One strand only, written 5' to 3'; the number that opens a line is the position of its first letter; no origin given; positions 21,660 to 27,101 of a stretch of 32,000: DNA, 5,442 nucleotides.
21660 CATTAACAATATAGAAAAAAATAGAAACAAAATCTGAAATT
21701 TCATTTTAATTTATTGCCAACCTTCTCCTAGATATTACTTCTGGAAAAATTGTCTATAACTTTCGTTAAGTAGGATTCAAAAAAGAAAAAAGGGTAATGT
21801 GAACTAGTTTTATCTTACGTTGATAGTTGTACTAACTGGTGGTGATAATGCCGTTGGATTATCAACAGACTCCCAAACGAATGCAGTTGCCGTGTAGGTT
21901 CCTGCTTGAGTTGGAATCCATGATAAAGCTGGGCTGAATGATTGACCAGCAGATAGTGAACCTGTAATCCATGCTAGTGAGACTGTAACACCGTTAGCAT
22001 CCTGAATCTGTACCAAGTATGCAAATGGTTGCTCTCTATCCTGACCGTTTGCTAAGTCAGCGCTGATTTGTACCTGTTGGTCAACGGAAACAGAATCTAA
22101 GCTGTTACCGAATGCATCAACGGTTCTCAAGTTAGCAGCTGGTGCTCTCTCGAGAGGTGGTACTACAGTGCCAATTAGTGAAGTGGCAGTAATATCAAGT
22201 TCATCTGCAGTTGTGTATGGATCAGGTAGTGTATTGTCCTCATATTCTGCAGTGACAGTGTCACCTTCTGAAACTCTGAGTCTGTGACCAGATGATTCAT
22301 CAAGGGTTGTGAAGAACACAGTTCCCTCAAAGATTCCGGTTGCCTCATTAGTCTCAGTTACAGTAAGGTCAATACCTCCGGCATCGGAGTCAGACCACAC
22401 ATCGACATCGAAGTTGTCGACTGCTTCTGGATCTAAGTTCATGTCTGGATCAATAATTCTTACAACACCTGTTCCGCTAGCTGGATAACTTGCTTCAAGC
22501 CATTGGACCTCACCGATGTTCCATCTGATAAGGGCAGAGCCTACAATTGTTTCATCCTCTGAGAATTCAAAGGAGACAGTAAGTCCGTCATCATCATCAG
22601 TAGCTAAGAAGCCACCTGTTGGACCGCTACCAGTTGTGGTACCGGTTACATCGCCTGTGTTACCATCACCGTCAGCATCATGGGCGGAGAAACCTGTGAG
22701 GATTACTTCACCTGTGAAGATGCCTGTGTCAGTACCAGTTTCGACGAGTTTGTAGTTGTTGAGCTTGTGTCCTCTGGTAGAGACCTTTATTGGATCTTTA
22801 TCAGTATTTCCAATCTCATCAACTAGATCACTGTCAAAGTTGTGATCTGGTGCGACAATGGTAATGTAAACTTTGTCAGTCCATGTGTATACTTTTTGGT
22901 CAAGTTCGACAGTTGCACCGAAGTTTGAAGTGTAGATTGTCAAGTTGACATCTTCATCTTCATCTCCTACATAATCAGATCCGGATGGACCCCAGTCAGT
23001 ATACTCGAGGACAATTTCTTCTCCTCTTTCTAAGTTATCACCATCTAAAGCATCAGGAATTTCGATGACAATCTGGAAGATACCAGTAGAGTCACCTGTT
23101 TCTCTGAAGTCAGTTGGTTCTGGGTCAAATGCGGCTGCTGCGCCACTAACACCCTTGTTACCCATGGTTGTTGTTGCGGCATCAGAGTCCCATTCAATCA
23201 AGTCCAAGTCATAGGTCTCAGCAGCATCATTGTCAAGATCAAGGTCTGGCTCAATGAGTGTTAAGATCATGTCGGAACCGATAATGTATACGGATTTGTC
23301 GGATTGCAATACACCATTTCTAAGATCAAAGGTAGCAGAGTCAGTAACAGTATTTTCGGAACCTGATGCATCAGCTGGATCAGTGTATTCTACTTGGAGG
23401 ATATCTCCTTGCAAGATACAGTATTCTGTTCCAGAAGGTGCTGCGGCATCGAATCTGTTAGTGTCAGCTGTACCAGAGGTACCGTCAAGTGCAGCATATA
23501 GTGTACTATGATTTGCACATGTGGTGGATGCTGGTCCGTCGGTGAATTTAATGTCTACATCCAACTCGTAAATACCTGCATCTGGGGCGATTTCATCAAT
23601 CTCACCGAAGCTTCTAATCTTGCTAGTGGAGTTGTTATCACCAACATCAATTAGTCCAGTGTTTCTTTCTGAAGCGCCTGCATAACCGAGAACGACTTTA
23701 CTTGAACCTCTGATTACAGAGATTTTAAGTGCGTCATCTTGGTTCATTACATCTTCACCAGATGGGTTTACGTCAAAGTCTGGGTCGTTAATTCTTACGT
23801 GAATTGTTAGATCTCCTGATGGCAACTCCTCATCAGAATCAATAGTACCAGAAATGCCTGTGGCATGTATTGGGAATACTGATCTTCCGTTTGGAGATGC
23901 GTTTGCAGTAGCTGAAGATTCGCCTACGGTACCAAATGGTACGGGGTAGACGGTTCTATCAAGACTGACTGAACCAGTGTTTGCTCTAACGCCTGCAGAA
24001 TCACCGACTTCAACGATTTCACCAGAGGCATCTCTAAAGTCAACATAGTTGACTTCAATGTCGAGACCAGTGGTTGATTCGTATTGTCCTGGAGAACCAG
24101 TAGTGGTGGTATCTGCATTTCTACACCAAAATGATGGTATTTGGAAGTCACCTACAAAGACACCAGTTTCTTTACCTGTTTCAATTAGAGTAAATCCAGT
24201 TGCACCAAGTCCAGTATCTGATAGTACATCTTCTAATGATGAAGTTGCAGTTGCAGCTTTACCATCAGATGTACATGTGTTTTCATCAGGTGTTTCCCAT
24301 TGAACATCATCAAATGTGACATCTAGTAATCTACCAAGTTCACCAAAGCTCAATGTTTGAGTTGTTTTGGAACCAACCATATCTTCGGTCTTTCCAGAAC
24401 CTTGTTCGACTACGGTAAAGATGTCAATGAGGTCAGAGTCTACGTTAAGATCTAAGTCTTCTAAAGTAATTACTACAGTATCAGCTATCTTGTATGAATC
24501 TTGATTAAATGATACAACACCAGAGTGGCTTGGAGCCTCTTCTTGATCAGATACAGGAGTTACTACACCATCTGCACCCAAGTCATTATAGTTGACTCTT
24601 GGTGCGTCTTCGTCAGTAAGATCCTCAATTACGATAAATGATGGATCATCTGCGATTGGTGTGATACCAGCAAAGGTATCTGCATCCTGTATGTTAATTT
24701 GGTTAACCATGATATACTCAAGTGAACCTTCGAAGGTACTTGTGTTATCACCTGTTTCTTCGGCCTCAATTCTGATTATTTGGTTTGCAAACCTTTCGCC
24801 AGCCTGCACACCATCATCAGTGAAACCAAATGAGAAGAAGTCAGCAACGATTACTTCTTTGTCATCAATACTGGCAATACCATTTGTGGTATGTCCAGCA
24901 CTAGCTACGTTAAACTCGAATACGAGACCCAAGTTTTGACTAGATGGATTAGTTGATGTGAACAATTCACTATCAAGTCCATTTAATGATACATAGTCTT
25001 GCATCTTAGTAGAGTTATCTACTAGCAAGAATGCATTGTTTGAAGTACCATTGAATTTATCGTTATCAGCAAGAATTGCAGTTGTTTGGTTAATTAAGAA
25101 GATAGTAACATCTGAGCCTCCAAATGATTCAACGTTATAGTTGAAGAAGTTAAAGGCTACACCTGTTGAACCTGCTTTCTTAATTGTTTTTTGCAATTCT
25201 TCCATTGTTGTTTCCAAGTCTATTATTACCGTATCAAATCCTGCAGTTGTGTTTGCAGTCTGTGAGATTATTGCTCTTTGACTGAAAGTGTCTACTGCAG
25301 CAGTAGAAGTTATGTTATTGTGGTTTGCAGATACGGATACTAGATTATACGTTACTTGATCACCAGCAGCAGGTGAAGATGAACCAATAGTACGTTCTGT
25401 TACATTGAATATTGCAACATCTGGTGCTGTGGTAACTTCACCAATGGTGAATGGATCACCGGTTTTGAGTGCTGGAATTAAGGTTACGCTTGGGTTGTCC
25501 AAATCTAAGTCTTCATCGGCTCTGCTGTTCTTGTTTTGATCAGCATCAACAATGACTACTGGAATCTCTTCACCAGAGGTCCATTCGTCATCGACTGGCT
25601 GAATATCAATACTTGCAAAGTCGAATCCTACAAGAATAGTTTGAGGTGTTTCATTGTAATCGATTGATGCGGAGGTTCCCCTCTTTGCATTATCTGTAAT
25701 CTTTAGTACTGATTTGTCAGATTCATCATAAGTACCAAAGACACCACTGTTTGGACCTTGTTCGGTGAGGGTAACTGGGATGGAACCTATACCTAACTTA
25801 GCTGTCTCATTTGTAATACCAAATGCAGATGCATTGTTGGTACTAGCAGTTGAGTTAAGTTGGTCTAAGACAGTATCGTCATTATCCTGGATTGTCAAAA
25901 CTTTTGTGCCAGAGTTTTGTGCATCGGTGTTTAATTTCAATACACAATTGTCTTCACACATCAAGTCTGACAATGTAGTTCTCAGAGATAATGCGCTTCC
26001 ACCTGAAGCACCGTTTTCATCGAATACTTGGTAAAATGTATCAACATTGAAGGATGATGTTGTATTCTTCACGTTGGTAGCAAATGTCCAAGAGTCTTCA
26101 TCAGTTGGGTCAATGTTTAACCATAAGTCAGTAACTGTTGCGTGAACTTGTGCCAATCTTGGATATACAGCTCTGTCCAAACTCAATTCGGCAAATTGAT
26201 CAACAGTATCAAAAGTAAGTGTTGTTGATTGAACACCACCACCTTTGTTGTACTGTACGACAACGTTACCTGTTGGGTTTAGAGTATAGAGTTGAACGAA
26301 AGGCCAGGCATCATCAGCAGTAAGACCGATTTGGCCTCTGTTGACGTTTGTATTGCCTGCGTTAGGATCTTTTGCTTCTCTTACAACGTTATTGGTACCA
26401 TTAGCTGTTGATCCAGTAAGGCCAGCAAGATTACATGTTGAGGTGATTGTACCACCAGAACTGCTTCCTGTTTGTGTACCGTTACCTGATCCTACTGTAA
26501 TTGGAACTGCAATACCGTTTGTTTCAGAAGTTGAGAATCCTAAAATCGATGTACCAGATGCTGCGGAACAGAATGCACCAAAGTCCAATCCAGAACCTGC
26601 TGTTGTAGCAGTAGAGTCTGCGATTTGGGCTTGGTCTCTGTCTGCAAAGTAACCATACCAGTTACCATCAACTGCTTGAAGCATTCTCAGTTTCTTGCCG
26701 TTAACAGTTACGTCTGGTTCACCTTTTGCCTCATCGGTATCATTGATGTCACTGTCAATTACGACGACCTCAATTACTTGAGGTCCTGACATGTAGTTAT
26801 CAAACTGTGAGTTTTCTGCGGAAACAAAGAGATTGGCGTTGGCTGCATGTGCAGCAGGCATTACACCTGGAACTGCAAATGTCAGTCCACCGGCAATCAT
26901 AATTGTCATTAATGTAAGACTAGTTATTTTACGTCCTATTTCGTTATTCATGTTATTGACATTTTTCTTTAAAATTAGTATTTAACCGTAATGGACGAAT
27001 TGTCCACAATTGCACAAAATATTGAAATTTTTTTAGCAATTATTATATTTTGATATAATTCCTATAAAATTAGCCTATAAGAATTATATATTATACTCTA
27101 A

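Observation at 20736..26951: S-layer-type gene followed by a gene with SlaB-like architecture: candidate two-component S-layer (lattice plus membrane stalk)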

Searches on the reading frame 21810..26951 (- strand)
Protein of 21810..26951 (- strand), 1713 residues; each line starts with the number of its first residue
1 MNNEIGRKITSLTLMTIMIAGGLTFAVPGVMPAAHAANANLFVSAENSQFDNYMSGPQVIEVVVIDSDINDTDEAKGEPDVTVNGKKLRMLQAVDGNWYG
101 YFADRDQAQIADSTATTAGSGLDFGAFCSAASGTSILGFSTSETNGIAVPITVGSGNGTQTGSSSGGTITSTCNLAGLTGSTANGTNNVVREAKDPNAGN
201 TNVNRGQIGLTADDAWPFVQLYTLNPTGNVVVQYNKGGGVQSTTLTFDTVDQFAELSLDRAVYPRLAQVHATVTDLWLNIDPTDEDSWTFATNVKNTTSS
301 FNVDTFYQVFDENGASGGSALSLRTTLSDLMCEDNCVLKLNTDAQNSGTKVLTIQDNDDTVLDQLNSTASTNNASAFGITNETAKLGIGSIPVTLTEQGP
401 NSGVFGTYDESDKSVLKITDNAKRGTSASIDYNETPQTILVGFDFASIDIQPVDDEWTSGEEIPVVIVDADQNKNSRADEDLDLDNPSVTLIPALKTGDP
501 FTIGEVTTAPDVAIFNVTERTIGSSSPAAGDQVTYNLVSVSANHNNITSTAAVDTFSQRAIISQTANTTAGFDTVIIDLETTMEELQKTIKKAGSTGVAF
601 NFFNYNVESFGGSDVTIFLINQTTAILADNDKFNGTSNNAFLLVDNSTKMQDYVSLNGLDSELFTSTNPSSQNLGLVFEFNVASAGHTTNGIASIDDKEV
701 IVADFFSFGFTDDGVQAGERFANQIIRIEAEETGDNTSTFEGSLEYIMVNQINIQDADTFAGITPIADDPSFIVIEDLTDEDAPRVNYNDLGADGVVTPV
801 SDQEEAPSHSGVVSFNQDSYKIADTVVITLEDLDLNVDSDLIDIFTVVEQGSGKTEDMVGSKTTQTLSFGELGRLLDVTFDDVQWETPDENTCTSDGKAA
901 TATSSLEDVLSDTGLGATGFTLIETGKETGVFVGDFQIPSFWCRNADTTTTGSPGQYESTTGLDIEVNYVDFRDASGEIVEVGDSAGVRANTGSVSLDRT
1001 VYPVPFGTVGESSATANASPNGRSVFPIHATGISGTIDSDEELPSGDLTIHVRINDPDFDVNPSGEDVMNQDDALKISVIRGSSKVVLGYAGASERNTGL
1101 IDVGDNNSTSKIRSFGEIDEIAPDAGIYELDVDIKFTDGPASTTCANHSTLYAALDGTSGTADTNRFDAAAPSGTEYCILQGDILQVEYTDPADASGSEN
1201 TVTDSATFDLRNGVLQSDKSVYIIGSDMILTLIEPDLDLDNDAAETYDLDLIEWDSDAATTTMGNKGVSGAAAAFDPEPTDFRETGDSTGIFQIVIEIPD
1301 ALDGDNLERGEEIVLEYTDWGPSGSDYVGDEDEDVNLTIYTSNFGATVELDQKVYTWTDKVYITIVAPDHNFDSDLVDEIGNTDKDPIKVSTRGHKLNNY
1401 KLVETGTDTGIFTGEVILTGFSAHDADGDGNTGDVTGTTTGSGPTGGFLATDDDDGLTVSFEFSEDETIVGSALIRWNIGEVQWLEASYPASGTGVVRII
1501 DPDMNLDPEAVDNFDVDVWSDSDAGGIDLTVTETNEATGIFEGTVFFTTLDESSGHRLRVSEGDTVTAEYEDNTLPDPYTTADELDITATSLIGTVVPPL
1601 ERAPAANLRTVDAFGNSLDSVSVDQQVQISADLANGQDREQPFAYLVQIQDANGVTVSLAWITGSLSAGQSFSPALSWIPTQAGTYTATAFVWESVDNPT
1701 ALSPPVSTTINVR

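Call 4: search_protein_families(library=pfam, proteins=[window:21810-26951:-], max_evalue=1)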
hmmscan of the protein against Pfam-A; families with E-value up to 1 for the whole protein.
window:21810-26951:- (1713 aa): 1 family
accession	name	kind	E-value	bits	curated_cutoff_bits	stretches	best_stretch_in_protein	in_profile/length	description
PF06236.17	MelC1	-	0.009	16.5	27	1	29-118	13-103/115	Tyrosinase co-factor MelC1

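Call 5: search_protein_families(library=ncbifam, proteins=[window:21810-26951:-], max_evalue=1)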
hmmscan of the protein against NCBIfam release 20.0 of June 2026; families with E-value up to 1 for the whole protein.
window:21810-26951:- (1713 aa): 1 family
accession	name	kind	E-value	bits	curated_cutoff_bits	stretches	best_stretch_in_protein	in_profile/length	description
NF052345.1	S_layer_anammox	exception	5.1e-12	44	1400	4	1488-1600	1176-1285/1596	Kustd1514 family S-layer glycoprotein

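Call 6: search_solved_structures(query=window:21810-26951:-, max_evalue=0.01, show_alignments=0)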
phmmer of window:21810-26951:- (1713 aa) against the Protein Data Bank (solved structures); distinct sequences matched with E-value up to 0.01: 1.
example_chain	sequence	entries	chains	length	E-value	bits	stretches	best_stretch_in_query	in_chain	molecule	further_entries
8c8k_A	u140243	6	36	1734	0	2958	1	1-1712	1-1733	Cell surface protein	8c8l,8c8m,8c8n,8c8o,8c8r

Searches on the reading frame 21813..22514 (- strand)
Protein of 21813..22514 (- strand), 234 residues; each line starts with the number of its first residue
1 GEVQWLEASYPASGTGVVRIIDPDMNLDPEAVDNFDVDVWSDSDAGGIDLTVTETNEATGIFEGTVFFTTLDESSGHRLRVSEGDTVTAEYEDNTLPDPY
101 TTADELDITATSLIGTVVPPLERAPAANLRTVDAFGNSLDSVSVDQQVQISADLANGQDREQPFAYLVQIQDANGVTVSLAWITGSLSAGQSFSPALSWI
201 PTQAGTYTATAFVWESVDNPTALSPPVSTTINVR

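Call 54: search_solved_structures(query=A5, max_evalue=1, show_alignments=0)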
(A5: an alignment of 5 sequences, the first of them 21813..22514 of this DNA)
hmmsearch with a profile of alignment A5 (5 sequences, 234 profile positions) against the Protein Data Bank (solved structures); distinct sequences matched with E-value up to 1: 4.
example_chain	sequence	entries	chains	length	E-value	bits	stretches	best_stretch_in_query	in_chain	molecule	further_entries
8c8k_A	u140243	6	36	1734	2.7e-112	377.1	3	1-234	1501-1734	Cell surface protein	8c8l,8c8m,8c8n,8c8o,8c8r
6aem_A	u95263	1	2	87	0.1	15.2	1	171-213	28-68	PKD domain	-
3jtm_A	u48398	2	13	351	0.5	13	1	100-150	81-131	Formate dehydrogenase, mitochondrial | Formate dehydrogenase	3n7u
3naq_A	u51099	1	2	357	0.52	12.9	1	100-150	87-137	Formate dehydrogenase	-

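Call 75: search_protein_families(library=pfam, proteins=[window:21813-22514:-], max_evalue=1)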
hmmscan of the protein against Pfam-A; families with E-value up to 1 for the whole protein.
window:21813-22514:- (234 aa): 5 families
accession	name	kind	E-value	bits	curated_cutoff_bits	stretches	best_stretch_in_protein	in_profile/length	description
PF00801.26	PKD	-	0.022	15.2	23.5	1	162-218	15-70/80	PKD domain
PF13584.12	BatD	-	0.028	15.5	24.1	1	140-216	6-78/92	BatD DUF11 like domain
PF14900.11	DUF4493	-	0.078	13.2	27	1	139-216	7-75/226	Domain of unknown function (DUF4493)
PF07705.17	CARDB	-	0.085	13.5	22.7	1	140-213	13-83/101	CARDB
PF07233.18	DUF1425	-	0.093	13.1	28.3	1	141-180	21-60/96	Protein of unknown function (DUF1425)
